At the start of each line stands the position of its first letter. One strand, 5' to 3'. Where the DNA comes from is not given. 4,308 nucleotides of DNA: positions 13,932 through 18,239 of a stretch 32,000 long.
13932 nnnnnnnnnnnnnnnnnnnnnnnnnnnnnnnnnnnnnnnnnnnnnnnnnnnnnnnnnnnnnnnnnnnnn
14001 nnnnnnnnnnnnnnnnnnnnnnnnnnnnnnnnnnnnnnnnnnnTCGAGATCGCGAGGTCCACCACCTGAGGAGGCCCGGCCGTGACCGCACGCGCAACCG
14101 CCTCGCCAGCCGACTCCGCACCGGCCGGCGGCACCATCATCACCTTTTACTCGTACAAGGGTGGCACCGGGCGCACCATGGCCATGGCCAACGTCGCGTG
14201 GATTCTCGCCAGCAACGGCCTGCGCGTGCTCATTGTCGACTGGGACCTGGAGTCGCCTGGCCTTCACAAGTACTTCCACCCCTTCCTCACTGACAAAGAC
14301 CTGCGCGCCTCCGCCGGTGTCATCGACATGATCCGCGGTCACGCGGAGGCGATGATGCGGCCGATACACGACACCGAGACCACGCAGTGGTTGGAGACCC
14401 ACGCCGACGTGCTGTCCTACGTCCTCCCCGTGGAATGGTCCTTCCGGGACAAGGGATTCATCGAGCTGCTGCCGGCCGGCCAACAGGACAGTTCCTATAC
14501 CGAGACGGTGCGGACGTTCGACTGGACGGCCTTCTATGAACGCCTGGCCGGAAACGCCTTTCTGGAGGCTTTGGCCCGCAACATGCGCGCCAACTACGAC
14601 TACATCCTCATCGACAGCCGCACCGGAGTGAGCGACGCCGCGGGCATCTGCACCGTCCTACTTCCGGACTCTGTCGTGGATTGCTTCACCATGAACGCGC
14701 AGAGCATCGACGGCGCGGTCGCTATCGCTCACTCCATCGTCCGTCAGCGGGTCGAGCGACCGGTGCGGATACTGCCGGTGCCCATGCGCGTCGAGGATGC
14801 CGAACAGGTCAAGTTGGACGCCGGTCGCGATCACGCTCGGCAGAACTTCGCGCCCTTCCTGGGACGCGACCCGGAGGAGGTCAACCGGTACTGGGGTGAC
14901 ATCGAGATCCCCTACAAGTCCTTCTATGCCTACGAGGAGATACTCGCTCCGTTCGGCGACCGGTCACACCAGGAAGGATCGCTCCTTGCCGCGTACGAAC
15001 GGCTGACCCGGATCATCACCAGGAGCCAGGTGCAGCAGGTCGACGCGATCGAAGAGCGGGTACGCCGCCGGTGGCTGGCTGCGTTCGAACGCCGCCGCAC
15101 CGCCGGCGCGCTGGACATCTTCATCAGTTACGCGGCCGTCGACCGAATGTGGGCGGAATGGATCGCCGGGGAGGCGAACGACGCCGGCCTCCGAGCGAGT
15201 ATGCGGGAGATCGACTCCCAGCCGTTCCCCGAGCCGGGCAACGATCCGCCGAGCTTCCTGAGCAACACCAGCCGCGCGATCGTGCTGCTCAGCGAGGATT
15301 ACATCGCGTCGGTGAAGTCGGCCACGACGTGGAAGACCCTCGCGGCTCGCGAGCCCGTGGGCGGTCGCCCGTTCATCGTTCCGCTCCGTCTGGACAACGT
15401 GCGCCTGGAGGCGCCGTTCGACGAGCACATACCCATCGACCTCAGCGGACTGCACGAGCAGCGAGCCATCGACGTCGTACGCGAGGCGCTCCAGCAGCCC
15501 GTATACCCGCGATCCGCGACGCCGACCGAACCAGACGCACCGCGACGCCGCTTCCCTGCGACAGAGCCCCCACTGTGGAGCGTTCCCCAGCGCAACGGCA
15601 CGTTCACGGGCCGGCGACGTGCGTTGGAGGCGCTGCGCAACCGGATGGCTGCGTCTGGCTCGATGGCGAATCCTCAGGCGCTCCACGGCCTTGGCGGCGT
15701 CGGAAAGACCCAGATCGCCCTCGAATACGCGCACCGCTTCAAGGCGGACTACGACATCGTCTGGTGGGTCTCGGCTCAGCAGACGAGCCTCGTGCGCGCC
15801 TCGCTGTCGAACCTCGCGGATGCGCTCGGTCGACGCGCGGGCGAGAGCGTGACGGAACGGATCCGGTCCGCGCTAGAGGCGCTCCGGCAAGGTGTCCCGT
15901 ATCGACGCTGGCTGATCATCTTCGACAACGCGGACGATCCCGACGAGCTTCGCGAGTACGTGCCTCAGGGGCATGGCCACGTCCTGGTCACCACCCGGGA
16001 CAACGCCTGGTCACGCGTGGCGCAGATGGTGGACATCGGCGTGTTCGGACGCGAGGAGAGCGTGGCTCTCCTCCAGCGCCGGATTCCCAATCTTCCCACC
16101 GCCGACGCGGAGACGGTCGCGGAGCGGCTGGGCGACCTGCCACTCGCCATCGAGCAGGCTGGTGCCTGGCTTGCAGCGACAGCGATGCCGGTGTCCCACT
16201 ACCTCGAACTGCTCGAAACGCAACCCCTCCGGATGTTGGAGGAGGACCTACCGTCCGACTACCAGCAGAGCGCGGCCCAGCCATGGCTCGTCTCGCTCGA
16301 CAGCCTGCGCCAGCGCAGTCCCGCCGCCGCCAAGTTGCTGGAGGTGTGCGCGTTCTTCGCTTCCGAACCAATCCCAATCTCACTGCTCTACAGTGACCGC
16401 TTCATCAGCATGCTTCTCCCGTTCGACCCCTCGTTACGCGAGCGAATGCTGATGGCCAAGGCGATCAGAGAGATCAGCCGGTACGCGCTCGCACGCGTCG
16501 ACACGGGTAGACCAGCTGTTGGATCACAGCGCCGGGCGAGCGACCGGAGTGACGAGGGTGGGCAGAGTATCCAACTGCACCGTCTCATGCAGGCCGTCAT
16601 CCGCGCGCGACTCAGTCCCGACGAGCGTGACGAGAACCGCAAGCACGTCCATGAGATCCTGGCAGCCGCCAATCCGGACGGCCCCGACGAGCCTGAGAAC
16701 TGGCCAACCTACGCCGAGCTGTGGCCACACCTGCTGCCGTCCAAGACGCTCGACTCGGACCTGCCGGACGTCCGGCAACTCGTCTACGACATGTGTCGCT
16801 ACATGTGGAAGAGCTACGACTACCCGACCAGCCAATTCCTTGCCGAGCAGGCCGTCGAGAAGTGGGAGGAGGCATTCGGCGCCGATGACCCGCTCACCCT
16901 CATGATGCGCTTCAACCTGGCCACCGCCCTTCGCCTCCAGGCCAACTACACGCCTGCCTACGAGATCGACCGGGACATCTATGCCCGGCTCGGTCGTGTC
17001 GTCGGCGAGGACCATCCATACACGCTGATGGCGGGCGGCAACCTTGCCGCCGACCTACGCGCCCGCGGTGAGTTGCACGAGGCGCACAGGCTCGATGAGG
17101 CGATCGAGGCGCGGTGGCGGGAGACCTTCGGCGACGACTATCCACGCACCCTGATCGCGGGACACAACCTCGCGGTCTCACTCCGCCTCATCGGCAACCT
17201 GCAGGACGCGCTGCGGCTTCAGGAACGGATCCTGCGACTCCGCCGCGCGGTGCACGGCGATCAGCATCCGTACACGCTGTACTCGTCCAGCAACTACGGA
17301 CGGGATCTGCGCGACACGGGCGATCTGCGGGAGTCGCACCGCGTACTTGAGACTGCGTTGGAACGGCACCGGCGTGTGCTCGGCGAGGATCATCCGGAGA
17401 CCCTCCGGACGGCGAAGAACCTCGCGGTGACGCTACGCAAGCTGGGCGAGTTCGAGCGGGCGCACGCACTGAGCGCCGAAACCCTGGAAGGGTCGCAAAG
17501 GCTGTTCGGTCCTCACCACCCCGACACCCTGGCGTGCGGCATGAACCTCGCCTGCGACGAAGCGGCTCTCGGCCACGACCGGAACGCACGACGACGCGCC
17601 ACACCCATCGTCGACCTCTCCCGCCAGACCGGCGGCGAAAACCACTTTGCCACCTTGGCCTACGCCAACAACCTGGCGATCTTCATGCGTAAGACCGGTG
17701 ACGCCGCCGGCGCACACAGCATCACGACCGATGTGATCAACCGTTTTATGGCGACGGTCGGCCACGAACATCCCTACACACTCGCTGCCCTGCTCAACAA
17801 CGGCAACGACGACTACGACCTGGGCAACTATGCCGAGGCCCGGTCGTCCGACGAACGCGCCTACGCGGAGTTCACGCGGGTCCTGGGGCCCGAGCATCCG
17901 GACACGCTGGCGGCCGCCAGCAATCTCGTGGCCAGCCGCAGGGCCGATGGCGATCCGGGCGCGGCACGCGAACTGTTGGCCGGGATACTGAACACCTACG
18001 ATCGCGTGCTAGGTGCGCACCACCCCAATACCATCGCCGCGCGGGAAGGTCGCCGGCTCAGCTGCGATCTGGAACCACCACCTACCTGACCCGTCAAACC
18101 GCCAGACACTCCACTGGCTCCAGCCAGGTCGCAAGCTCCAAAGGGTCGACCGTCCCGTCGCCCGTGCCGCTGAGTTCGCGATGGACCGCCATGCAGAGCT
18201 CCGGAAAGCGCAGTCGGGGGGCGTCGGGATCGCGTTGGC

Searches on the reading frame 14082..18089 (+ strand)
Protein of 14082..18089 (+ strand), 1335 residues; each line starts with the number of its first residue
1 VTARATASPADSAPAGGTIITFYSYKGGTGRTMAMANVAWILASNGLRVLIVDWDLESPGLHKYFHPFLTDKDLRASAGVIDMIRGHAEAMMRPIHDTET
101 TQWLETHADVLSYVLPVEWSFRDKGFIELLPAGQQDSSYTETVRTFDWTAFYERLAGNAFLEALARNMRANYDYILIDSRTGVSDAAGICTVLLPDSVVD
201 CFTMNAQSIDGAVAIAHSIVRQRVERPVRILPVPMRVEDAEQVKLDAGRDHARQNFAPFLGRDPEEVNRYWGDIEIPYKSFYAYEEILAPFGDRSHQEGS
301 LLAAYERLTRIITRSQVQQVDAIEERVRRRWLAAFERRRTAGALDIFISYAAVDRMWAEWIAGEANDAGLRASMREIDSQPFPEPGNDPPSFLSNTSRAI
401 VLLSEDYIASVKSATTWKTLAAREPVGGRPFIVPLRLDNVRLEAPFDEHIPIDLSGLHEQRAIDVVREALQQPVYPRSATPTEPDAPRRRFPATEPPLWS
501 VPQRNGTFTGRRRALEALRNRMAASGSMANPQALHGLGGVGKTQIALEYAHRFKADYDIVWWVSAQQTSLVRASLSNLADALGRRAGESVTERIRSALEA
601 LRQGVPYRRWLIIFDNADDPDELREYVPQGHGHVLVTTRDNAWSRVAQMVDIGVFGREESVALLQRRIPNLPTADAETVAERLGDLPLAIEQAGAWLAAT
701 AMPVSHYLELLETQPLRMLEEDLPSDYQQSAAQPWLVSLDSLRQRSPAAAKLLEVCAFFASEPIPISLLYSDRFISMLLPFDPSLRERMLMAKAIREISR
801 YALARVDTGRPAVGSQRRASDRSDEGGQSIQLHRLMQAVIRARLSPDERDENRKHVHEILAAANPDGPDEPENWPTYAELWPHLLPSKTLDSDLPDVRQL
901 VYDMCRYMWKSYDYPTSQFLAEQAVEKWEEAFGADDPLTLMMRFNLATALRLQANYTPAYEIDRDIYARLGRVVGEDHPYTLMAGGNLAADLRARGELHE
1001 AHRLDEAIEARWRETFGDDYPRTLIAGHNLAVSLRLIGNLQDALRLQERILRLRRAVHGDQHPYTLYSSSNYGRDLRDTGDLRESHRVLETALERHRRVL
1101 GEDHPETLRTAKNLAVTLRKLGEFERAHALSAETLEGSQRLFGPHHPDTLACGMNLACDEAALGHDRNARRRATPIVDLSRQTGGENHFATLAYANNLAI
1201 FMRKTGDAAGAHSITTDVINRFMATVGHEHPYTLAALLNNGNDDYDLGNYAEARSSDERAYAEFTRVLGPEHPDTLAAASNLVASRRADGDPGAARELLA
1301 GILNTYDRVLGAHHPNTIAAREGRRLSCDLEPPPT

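Call 6: search_protein_families(library=ncbifam, proteins=[window:14082-18089:+], max_evalue=0.01)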
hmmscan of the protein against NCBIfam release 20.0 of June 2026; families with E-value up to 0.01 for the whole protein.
window:14082-18089:+ (1335 aa): 17 families
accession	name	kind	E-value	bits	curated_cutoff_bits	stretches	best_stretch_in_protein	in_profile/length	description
NF040586.1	FxSxx_TPR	equivalog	0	1012.7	300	1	501-1335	1-830/830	FxSxx-COOH system tetratricopeptide repeat protein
NF047398.1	AAA_KGGVGR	domain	3.4e-42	144.9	90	1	18-218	3-188/190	KGGVGR-motif variant AAA ATPase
NF041546.1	ParA_partition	equivalog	2.8e-07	30.3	180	1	19-55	1-37/203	ParA family partition ATPase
TIGR01968.1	minD_bact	equivalog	5.2e-06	26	212.9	1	18-56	2-40/261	septum site-determining protein MinD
TIGR03371.1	cellulose_yhjQ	equivalog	6.7e-06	25.8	157.85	1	19-56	3-40/246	cellulose biosynthesis protein BcsQ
TIGR01969.1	minD_arch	subfamily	9.9e-06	24.9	201.75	1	19-56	2-39/251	cell division ATPase MinD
TIGR01007.1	eps_fam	subfamily_domain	3.3e-05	23.5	108.05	1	20-66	20-66/204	polysaccharide biosynthesis tyrosine autokinase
NF040564.1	SCO2523_fam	equivalog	4.2e-05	23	200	1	23-91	6-73/305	SCO2523 family variant P-loop protein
NF010423.0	PRK13849.1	equivalog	0.00081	18.8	313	1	19-59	3-43/231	conjugal transfer ATPase VirC1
TIGR03018.1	pepcterm_TyrKin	hypoth_equivalog_domain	0.0011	18.3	230.65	1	19-93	37-105/207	XrtA-associated tyrosine autokinase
TIGR01005.1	eps_transp_fam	subfamily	0.0011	17.2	411.7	1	14-67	543-596/754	exopolysaccharide transport protein family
NF041136.1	MrpORP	equivalog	0.0012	18.2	450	1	20-65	8-53/365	iron-sulfur cluster carrier protein MrpORP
NF033758.1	gliding_GltE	equivalog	0.0015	17.6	225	0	1239-1306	84-150/411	adventurous gliding motility TPR repeat lipoprotein GltE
TIGR03453.1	partition_RepA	equivalog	0.002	17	348.45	1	19-56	106-143/387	plasmid partitioning protein RepA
TIGR03815.1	CpaE_hom_Actino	equivalog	0.0037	16.4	154.45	1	11-62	105-156/340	septum site-determining protein Ssd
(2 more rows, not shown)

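Call 7: search_protein_families(library=pfam, proteins=[window:14082-18089:+], max_evalue=0.01)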
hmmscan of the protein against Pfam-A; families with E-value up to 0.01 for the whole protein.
window:14082-18089:+ (1335 aa): 17 families
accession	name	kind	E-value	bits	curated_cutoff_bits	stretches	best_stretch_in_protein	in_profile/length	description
PF13424.12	TPR_12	-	5.7e-51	171.1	30.1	8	1070-1137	7-74/77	Tetratricopeptide repeat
PF13374.12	TPR_10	-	7.8e-51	169.2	27.5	5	1107-1148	1-42/42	Tetratricopeptide repeat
PF13676.11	TIR_2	-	1e-15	58.8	28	1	346-457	1-111/122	TIR domain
PF00931.28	NB-ARC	-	7.9e-11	42.1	23.5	1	515-717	5-227/248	NB-ARC domain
PF13614.12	AAA_31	-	1.9e-09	38.2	27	1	18-55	2-39/177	AAA domain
PF25199.1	nSTAND_NTPase5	-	3.2e-07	30.7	34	1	508-648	18-142/145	Novel STAND NTPase 5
PF01656.29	CbiA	-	6.2e-07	29.9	25.4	1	20-101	1-54/125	CobQ/CobB/MinD/ParA nucleotide binding domain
PF24885.1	TPR_NPHP3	-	6.9e-07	29.3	100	1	1072-1147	105-180/239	Nephrocystin-3 TPR domain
PF25000.1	DUF7779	-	2.1e-05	25.1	27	1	742-848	3-94/95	Domain of unknown function (DUF7779)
PF17874.7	TPR_MalT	-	2.6e-05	24.1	45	1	976-1140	34-193/336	MalT-like TPR region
PF10609.15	ParA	-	4.1e-05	23.6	27.1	1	19-65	5-51/246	NUBPL iron-transfer P-loop NTPase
PF13191.12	AAA_16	-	9.3e-05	23.4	32.6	1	508-621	2-145/167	AAA ATPase domain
PF07719.23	TPR_2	-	0.00019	21.8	27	0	1028-1053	5-30/34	Tetratricopeptide repeat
PF07015.17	VirC1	-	0.0021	17.9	24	0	19-59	3-43/231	VirC1 protein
PF13401.12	AAA_22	-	0.0065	17.2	27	0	533-618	9-94/130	AAA domain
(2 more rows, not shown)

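Call 56: search_protein_families(library=padloc, proteins=[window:14082-18089:+], max_evalue=0.01)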
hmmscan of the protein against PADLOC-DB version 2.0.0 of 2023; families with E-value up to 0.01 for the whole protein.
window:14082-18089:+ (1335 aa): 2 families
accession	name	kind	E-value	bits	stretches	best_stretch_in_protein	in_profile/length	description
PDLC04559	PDC-M28B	-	5e-23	79.9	1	17-206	128-305/438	-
PDLC04560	PDC-M28B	-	1.4e-10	39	1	18-211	15-203/327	-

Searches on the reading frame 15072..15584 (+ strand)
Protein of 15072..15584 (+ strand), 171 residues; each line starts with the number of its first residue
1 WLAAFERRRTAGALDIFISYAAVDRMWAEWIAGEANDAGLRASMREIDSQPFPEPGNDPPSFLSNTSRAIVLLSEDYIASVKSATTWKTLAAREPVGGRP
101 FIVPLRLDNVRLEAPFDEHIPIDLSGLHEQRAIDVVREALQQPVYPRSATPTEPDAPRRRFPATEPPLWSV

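Call 28: search_solved_structures(query=A3, max_evalue=1, show_alignments=5)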
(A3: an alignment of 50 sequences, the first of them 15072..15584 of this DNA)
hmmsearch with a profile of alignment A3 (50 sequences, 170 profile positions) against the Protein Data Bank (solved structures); distinct sequences matched with E-value up to 1: 39.
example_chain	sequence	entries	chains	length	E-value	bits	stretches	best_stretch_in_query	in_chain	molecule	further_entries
4w8g_A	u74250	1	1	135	1.6e-06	31.2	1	13-121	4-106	Toll-receptor-related 2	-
4w8h_A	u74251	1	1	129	1.6e-06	31.2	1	13-120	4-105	Toll-receptor-related 2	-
3h16_A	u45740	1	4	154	9.3e-06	28.7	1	12-105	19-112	TIR protein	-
8g83_A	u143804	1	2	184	3.1e-05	27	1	10-105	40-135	NAD(+) hydrolase AbTIR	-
7uwg_A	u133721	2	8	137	4.2e-05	26.6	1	12-105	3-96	Molecular chaperone Tir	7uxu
7uxr_A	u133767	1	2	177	0.0012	21.9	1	10-105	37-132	TIR domain protein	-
7ylf_A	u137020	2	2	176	0.0016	21.5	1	8-113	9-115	Toll-like receptor 15 | Toll-like receptor 2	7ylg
7beq_A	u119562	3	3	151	0.0029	20.6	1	15-112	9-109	Myeloid differentiation primary response protein MyD88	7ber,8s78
2js7_A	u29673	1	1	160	0.0034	20.4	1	15-112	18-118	Myeloid differentiation primary response protein MyD88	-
4eo7_A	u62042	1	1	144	0.0038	20.2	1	15-111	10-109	Myeloid differentiation primary response protein MyD88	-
4dom_A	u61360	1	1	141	0.0038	20.2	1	15-111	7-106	Myeloid differentiation primary response protein MyD88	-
8w8m_D2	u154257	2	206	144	0.0039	20.2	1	15-111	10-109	Myeloid differentiation primary response protein MyD88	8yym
2z5v_A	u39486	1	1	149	0.0043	20.1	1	15-111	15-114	Myeloid differentiation primary response protein MyD88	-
7l6w_A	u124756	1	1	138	0.0044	20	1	15-111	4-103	Myeloid differentiation primary response protein MyD88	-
4lzp_B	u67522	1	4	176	0.011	18.7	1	11-105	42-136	Putative uncharacterized protein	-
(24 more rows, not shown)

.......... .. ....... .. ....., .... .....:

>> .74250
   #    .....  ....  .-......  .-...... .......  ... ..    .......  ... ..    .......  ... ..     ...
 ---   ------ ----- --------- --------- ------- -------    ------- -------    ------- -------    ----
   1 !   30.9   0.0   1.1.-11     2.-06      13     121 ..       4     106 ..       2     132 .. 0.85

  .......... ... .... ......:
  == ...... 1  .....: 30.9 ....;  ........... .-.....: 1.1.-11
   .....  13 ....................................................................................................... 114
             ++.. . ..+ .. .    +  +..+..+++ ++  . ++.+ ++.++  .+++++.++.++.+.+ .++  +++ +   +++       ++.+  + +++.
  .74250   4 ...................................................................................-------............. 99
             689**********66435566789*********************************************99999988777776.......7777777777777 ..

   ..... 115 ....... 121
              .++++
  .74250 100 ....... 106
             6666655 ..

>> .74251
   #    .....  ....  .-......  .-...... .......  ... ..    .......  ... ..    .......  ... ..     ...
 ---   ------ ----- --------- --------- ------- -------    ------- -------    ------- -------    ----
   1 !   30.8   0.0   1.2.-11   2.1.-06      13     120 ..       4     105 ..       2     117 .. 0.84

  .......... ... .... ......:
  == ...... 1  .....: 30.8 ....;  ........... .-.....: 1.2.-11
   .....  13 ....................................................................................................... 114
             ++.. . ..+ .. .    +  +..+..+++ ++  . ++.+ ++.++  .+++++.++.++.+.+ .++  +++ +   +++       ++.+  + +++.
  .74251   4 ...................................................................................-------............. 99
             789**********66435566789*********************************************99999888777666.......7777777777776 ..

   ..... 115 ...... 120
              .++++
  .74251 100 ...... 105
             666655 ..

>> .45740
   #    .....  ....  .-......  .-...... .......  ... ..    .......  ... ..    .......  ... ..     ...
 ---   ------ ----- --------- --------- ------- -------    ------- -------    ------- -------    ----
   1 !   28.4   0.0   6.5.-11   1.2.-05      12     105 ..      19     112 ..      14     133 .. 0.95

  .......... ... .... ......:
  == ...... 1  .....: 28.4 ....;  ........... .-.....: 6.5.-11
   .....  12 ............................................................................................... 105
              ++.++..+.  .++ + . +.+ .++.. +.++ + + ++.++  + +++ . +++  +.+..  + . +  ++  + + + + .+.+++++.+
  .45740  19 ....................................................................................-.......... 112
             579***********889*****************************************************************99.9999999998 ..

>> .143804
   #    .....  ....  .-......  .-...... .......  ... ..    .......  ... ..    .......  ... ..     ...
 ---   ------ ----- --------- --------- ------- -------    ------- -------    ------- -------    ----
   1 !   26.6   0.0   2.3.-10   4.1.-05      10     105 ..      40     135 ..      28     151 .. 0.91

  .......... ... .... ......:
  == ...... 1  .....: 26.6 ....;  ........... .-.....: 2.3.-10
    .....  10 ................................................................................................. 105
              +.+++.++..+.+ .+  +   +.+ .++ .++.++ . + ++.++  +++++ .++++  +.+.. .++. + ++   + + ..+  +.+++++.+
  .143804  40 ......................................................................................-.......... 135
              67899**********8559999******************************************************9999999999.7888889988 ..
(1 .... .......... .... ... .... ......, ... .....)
